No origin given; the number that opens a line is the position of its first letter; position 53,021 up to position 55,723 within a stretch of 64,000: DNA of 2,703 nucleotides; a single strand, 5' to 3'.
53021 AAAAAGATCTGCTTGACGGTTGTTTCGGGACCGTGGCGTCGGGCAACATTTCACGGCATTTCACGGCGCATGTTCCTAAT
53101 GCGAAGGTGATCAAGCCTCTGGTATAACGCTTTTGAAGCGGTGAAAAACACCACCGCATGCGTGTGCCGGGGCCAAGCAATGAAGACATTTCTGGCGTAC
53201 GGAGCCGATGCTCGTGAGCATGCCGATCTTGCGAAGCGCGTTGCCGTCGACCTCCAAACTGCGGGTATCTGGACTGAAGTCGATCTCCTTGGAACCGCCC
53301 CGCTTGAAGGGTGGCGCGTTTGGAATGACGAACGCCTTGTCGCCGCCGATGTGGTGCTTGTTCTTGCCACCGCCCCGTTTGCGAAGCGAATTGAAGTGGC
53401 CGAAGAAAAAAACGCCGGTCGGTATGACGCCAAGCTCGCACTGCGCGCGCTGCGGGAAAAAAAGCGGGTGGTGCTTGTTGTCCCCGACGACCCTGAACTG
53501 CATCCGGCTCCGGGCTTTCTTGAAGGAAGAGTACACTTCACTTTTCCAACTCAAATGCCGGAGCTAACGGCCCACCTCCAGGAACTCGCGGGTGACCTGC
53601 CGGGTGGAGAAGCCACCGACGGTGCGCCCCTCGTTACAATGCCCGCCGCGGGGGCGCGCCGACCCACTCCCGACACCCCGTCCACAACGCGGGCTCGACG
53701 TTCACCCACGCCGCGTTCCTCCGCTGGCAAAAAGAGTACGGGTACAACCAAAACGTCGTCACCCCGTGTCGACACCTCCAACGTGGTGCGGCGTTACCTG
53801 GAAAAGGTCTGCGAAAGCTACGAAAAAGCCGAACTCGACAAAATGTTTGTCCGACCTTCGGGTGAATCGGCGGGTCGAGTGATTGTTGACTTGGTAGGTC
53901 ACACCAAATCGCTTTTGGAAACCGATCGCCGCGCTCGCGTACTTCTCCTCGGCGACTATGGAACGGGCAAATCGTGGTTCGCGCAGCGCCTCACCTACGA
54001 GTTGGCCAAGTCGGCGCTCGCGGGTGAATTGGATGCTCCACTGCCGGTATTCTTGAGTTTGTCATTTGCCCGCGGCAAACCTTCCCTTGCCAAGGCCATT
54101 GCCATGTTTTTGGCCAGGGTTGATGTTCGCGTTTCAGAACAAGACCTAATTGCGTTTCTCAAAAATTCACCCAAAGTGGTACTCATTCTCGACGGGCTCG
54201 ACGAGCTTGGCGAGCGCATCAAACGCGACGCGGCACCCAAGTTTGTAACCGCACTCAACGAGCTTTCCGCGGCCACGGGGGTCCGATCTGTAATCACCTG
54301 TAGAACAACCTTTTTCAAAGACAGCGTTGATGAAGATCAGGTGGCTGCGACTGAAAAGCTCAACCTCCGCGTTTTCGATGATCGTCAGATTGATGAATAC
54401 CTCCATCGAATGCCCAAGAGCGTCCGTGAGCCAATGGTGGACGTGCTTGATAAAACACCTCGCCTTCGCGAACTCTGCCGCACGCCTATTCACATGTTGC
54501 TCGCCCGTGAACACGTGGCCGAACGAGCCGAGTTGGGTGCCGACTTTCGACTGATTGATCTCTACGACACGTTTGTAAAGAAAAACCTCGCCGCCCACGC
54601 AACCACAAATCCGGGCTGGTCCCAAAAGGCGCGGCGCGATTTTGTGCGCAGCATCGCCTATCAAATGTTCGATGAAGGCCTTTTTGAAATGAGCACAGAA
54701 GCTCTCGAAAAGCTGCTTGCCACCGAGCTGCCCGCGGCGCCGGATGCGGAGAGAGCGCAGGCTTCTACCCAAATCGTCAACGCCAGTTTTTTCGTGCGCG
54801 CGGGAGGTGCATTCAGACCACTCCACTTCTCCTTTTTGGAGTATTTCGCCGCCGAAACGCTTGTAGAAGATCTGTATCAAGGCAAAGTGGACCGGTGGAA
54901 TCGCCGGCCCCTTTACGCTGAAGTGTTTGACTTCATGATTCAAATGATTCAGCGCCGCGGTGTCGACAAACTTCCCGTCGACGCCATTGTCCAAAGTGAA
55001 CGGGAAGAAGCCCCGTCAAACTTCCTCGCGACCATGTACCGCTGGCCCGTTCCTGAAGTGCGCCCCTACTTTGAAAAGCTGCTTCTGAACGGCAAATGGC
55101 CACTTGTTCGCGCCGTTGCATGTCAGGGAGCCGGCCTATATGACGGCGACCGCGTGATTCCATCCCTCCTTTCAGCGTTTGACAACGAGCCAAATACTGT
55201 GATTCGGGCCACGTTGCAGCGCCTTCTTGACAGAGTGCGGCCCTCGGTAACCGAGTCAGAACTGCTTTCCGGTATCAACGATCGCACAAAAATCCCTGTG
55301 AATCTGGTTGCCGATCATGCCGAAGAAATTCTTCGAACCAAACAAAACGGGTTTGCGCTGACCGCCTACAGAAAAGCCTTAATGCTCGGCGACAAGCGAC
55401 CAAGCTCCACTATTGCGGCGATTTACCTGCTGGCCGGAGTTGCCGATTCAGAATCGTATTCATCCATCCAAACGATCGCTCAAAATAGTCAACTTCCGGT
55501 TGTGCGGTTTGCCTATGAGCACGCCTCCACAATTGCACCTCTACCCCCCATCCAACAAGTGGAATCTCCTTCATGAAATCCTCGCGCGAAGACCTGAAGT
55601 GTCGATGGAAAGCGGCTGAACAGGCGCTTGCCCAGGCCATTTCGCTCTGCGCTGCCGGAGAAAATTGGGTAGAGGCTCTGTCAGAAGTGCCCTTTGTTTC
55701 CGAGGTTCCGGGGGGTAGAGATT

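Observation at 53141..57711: TIR-like-NACHT-HEAT STAND NTPase translationally coupled to a pentapeptide-repeat Ser/Thr kinase.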

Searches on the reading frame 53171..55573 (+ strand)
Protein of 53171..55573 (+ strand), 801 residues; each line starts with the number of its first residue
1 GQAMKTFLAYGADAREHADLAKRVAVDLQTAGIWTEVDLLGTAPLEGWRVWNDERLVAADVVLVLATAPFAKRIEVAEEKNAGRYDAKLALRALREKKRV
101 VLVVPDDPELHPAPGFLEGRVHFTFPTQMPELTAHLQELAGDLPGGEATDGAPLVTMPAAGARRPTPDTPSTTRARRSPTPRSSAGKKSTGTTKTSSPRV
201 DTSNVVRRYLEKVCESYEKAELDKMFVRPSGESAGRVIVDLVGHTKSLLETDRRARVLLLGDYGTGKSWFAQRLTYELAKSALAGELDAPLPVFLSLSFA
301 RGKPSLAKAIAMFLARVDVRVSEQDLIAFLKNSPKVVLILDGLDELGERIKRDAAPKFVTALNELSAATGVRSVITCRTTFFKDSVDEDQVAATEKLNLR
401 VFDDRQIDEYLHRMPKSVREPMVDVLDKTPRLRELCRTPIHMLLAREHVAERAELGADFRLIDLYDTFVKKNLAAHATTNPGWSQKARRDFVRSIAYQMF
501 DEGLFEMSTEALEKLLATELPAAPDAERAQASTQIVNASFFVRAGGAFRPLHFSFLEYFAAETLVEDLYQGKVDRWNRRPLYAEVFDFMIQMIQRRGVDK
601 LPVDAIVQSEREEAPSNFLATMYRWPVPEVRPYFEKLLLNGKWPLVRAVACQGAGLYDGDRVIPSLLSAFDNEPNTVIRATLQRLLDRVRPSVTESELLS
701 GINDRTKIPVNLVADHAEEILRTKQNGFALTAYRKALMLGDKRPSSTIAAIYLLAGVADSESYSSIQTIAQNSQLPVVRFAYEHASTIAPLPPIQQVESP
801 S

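Call 7: search_protein_families(library=pfam, proteins=[window:53171-55573:+], max_evalue=1)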
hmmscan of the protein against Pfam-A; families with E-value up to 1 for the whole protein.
window:53171-55573:+ (801 aa): 12 families
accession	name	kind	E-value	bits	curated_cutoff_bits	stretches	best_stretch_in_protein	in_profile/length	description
PF05729.18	NACHT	-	4.8e-14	53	26.7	1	256-414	2-163/167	NACHT domain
PF13646.12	HEAT_2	-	1.2e-06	29.2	27.7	1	608-684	10-85/88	HEAT repeats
PF20703.3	nSTAND1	-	0.00025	21.2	27.1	1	247-393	25-175/379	Novel STAND NTPase 1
PF13401.12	AAA_22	-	0.0011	19.7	27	1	257-365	8-107/130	AAA domain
PF24883.2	NPHP3_N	-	0.0021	18.7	24.8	1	326-378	116-164/164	Nephrocystin 3, N-terminal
PF20720.3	nSTAND3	-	0.0083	16.3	27.2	1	253-390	16-123/155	Novel STAND NTPase 3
PF08357.16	SEFIR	-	0.013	16.2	23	1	4-136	1-150/150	SEFIR domain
PF00004.35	AAA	-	0.014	16.3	21.2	1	257-377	1-108/131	ATPase family associated with various cellular activities (AAA)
PF13676.11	TIR_2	-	0.015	16.2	28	1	14-127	6-110/122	TIR domain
PF07728.20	AAA_5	-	0.022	15.2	22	1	257-278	2-23/139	AAA domain (dynein-related subfamily)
PF13191.12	AAA_16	-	0.029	15.3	32.6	1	248-347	15-145/167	AAA ATPase domain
PF00158.32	Sigma54_activat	-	0.13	12.3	20.2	1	246-276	16-44/168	Sigma-54 interaction domain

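Call 8: search_protein_families(library=padloc, proteins=[window:53171-55573:+], max_evalue=1)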
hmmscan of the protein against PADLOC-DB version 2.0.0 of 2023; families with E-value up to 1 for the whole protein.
window:53171-55573:+ (801 aa): 3 families
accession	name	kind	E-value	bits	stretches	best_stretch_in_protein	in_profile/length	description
PDLC03957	bSEFIR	-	0.0043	14.9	1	5-168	40-198/412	-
PDLC04232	IetA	-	0.0087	13.5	1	200-280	60-142/330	-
PDLC01993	RtcR--CARF_AAA_HTH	-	0.014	11.8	1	253-348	203-292/523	-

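Call 9: search_protein_families(library=ncbifam, proteins=[window:53171-55573:+], max_evalue=1)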
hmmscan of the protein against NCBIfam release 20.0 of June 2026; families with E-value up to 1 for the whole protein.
window:53171-55573:+ (801 aa): 6 families
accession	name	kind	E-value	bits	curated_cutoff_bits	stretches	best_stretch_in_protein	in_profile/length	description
NF052589.1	ArlH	equivalog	0.00062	19.5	215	1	256-286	22-52/229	archaellum protein ArlH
NF038214.1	IS21_help_AAA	equivalog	0.017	14.8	200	1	252-283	88-119/232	IS21-like element helper ATPase IstB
NF058535.1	antiphage_EruA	equivalog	0.023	12.8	1000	1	302-570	36-309/1318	NACHT domain-containing antiphage protein EruA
NF006616.1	PRK09183.1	subfamily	0.087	12.1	300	1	246-309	92-155/253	IS21-like element helper ATPase IstB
NF038308.1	RNA_repair_RtcR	equivalog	0.14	11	650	1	252-281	202-230/530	RNA repair transcriptional activator RtcR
NF049994.1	slr1306_fam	domain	0.14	10.7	490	0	253-345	106-205/470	slr1306 family protein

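Call 13: find_homologous_proteins(query=window:53171-55573:+, max_evalue=0.00001)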
Query window:53171-55573:+ (801 aa): 16 proteins with E <= 0.00001 among 8000 candidates.
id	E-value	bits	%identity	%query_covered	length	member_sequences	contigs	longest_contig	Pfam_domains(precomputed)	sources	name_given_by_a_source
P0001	0.0e+0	1775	100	100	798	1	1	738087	PF05729.19,PF13646.13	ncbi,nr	ncbi:MAG: NACHT domain-containing protein [Polyangiaceae bacterium]|nr:NACHT domain-containing prote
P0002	5.8e-286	969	73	75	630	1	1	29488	PF05729.19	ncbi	ncbi:MAG: NACHT domain-containing protein [Polyangiaceae bacterium]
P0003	1.9e-285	967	73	75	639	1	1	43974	PF05729.19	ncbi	ncbi:MAG: NACHT domain-containing protein [Polyangiaceae bacterium]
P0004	2.4e-254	864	54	99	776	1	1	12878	PF08357.17,PF24883.3,PF05729.19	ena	-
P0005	4.7e-237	807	51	98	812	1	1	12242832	PF08357.17,PF05729.19,PF13646.13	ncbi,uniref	ncbi:NACHT domain-containing protein [Pendulispora albinea]|uniref:NACHT domain-containing protein n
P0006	6.7e-237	807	50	99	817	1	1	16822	PF08357.17,PF05729.19,PF13401.13,PF13191.13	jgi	jgi:hypothetical protein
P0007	5.6e-235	800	49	99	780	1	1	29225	PF08357.17,PF05729.19,PF13401.13,PF20703.4,PF13646.13,PF13191.13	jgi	jgi:hypothetical protein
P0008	1.1e-232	793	49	99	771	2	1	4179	PF08357.17,PF05729.19,PF13401.13,PF20703.4,PF13676.12,PF13191.13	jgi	jgi:hypothetical protein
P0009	2.7e-218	745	58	74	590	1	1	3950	PF05729.19,PF13401.13,PF13646.13,PF13191.13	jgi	jgi:hypothetical protein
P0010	5.4e-171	589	41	98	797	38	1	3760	PF08357.17,PF24883.3,PF05729.19,PF13676.12,PF13646.13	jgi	-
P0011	6.6e-14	69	25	44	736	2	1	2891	PF13576.13,PF13271.12,PF05729.19,PF13599.14,PF00805.29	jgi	jgi:hypothetical protein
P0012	3.1e-10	57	24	42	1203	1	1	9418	PF10609.16,PF25174.2,PF23381.2,PF25173.2,PF25175.2,PF00805.29,PF24817.2,PF13576.13,PF01656.30,PF05729.19,PF00400.39,PF04471.19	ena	-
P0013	3.6e-7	47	24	50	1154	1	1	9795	PF08357.17,PF05729.19,PF03781.23,PF13676.12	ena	-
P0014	5.4e-7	47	24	42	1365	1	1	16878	PF23769.2,PF23586.3,PF17005.12,PF25048.2,PF23342.2,PF23411.2,PF23215.1,PF02239.23,PF23393.3,PF23609.2,PF24797.2,PF20426.5,PF05729.19,PF25460.2,PF11715.17,PF25178.1,PF23775.2,PF25173.2,PF23383.2,PF25171.2,PF12894.14,PF00805.29,PF24780.2,PF23761.2,PF25172.2,PF24782.3,PF08662.18,PF13599.14,PF25047.1,PF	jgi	-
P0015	6.9e-7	46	26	40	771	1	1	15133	PF05729.19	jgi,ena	jgi:hypothetical protein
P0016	2.0e-6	45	32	24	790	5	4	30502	PF05729.19,PF00211.26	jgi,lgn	jgi:class 3 adenylate cyclase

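Call 14: find_encoding_contigs(protein=P0005, flank=8000, max_places=2)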
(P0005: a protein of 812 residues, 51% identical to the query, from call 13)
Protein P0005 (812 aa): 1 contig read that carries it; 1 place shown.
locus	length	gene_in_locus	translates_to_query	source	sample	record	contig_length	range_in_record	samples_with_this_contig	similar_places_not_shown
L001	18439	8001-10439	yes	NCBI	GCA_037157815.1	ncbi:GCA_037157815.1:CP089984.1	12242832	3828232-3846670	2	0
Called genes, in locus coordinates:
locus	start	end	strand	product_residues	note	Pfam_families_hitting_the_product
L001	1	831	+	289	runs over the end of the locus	PF00106:adh_short, PF08659:KR, PF13561:adh_short_C2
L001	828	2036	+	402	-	PF02771:Acyl-CoA_dh_N, PF02770:Acyl-CoA_dh_M, PF00441:Acyl-CoA_dh_1, PF08028:Acyl-CoA_dh_2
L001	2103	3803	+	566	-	PF00501:AMP-binding, PF13193:AMP-binding_C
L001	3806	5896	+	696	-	PF00378:ECH_1, PF16113:ECH_2, PF02737:3HCDH_N, PF00725:3HCDH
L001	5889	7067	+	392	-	PF00108:Thiolase_N, PF00109:ketoacyl-synt (weak), PF02803:Thiolase_C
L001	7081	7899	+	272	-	PF09339:HTH_IclR, PF01614:IclR_C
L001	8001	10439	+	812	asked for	PF08357:SEFIR (faint), PF05729:NACHT, PF13646:HEAT_2 (faint)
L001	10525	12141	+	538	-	PF02310:B12-binding, PF04055:Radical_SAM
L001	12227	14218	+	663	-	PF00805:Pentapeptide, PF13576:Pentapeptide_3 (faint), PF13599:Pentapeptide_4 (faint), PF00805:Pentapeptide, PF00069:Pkinase, PF07714:PK_Tyr_Ser-Thr, PF01636:APH (faint)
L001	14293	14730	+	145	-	PF00903:Glyoxalase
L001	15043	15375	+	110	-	-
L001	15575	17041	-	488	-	PF12679:ABC2_membrane_2, PF12040:DUF3526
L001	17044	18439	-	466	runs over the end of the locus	PF12679:ABC2_membrane_2, PF12730:ABC2_membrane_4 (weak), PF12040:DUF3526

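Call 15: find_encoding_contigs(protein=P0004, flank=8000, max_places=2)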
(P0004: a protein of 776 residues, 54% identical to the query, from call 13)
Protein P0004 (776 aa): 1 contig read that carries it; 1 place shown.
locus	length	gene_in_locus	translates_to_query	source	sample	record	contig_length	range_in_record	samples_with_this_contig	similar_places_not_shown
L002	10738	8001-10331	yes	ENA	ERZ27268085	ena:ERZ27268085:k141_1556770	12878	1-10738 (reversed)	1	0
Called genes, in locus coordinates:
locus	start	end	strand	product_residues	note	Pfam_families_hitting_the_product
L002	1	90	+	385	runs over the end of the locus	PF01841:Transglut_core (faint), PF13432:TPR_16 (faint), PF07719:TPR_2 (faint), PF13428:TPR_14 (faint), PF00515:TPR_1 (faint), PF14559:TPR_19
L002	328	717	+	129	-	-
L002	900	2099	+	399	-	PF02771:Acyl-CoA_dh_N, PF02770:Acyl-CoA_dh_M, PF00441:Acyl-CoA_dh_1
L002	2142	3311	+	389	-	PF02771:Acyl-CoA_dh_N, PF02770:Acyl-CoA_dh_M, PF00441:Acyl-CoA_dh_1, PF08028:Acyl-CoA_dh_2 (weak)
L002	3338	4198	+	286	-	PF23441:SDR (weak), PF00106:adh_short, PF08659:KR (weak), PF13561:adh_short_C2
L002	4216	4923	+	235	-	PF00300:His_Phos_1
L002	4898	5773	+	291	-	PF00106:adh_short, PF08659:KR, PF13561:adh_short_C2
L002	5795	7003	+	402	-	PF02771:Acyl-CoA_dh_N, PF02770:Acyl-CoA_dh_M, PF00441:Acyl-CoA_dh_1, PF08028:Acyl-CoA_dh_2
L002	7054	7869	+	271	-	PF09339:HTH_IclR, PF12802:MarR_2 (weak), PF01614:IclR_C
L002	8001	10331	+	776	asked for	PF08357:SEFIR, PF24883:NPHP3_N (faint), PF05729:NACHT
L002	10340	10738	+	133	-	?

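Call 16: find_encoding_contigs(protein=P0006, flank=8000, max_places=2)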
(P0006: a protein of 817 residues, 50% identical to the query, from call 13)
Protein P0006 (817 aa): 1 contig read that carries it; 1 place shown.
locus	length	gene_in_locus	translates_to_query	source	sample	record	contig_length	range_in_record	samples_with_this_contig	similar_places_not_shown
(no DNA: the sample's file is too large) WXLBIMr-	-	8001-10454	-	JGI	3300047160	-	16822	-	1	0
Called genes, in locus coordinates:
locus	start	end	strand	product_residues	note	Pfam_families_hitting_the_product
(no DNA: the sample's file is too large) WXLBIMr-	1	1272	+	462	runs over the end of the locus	PF01522:Polysacc_deac_1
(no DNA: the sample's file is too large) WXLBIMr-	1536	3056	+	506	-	PF01103:Omp85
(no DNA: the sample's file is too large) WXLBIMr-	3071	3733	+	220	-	PF13649:Methyltransf_25 (weak), PF13847:Methyltransf_31 (weak)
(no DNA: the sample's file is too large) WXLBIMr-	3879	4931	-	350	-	PF13489:Methyltransf_23, PF08241:Methyltransf_11, PF08242:Methyltransf_12, PF13649:Methyltransf_25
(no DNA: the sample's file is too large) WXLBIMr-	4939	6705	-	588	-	PF00664:ABC_membrane, PF00005:ABC_tran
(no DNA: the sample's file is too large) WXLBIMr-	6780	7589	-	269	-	PF27840:ScmC (weak), PF13671:AAA_33 (weak)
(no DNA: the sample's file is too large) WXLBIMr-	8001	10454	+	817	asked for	PF08357:SEFIR (weak), PF13191:AAA_16 (faint), PF13401:AAA_22 (faint), PF05729:NACHT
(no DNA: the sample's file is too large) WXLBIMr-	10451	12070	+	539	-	PF02310:B12-binding, PF04055:Radical_SAM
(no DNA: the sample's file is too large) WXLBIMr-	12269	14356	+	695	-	PF00805:Pentapeptide, PF13599:Pentapeptide_4, PF00805:Pentapeptide, PF13599:Pentapeptide_4 (weak), PF00805:Pentapeptide, PF00069:Pkinase, PF07714:PK_Tyr_Ser-Thr, PF01636:APH (weak), +2 more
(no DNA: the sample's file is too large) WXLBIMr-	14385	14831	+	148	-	PF00903:Glyoxalase, PF13669:Glyoxalase_4 (weak)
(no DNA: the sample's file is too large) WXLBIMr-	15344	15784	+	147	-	?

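Call 17: find_encoding_contigs(protein=P0007, flank=8000, max_places=2)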
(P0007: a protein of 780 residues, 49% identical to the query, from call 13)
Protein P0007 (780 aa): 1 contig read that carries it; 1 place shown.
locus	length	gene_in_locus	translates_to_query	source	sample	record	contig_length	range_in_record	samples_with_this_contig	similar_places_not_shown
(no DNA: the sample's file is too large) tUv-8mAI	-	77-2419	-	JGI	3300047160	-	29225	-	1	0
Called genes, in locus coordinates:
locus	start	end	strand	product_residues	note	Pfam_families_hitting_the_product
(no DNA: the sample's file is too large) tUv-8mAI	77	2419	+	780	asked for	PF08357:SEFIR, PF13191:AAA_16, PF20703:nSTAND1, PF05729:NACHT, PF13401:AAA_22 (weak), PF13646:HEAT_2 (faint)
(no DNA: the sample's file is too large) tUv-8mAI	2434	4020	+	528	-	PF02310:B12-binding, PF04055:Radical_SAM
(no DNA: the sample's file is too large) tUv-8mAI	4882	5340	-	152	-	PF07719:TPR_2 (faint), PF13428:TPR_14 (faint), PF14559:TPR_19 (weak)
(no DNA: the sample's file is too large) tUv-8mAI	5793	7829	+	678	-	PF13576:Pentapeptide_3 (faint), PF00805:Pentapeptide, PF13599:Pentapeptide_4, PF00805:Pentapeptide, PF13599:Pentapeptide_4 (weak), PF00069:Pkinase, PF07714:PK_Tyr_Ser-Thr, PF01636:APH (weak)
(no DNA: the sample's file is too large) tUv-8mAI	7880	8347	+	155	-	-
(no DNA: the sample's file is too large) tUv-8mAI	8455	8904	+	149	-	PF00903:Glyoxalase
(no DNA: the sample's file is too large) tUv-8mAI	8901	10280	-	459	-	PF05402:PqqD, PF04055:Radical_SAM, PF13186:SPASM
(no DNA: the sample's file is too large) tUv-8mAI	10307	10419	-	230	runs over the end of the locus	PF03070:TENA_THI-4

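Call 19: find_encoding_contigs(protein=P0002, flank=8000, max_places=2)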
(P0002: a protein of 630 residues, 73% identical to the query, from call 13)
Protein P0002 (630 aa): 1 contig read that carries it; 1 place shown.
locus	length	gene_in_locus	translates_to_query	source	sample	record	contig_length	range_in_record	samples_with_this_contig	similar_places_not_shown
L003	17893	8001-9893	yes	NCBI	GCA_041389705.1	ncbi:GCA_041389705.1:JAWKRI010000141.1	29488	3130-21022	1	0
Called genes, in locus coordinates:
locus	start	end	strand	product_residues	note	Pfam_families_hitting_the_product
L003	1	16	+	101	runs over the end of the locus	-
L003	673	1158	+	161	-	-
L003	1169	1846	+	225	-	-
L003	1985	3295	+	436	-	PF02885:Glycos_trans_3N, PF00591:Glycos_transf_3, PF07831:PYNP_C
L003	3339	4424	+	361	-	PF00512:HisKA, PF02518:HATPase_c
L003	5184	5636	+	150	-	-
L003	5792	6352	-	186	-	-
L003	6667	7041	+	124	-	-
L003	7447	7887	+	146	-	PF08357:SEFIR (weak)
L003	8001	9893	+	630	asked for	PF05729:NACHT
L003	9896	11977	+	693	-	PF00805:Pentapeptide, PF13576:Pentapeptide_3 (faint), PF00805:Pentapeptide, PF13599:Pentapeptide_4 (weak), PF00805:Pentapeptide (weak), PF00069:Pkinase, PF07714:PK_Tyr_Ser-Thr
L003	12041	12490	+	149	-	PF00903:Glyoxalase, PF13669:Glyoxalase_4 (weak)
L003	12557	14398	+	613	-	PF02310:B12-binding, PF04055:Radical_SAM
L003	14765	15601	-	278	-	PF07452:CHRD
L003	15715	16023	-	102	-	PF12833:HTH_18, PF00165:HTH_AraC (weak)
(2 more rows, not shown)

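Call 20: find_encoding_contigs(protein=P0003, flank=8000, max_places=2)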
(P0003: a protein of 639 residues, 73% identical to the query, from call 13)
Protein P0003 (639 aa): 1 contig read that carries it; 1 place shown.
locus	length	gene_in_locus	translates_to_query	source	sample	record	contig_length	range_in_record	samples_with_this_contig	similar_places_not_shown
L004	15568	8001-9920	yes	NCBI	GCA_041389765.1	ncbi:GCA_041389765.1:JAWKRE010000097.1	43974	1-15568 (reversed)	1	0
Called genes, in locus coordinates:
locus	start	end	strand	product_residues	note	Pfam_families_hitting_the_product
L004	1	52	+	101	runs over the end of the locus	-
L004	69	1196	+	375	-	-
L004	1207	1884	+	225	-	-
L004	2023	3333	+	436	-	PF02885:Glycos_trans_3N, PF00591:Glycos_transf_3, PF07831:PYNP_C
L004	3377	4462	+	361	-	PF00512:HisKA, PF02518:HATPase_c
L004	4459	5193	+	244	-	PF00072:Response_reg, PF00486:Trans_reg_C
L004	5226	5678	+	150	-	-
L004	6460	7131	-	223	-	-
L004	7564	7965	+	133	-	-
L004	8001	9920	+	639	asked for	PF05729:NACHT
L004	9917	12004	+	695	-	PF00805:Pentapeptide, PF13576:Pentapeptide_3 (faint), PF00805:Pentapeptide, PF13599:Pentapeptide_4 (weak), PF00805:Pentapeptide (weak), PF00069:Pkinase, PF07714:PK_Tyr_Ser-Thr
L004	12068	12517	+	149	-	PF00903:Glyoxalase, PF13669:Glyoxalase_4 (weak)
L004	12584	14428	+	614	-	PF02310:B12-binding, PF04055:Radical_SAM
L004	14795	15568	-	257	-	PF07452:CHRD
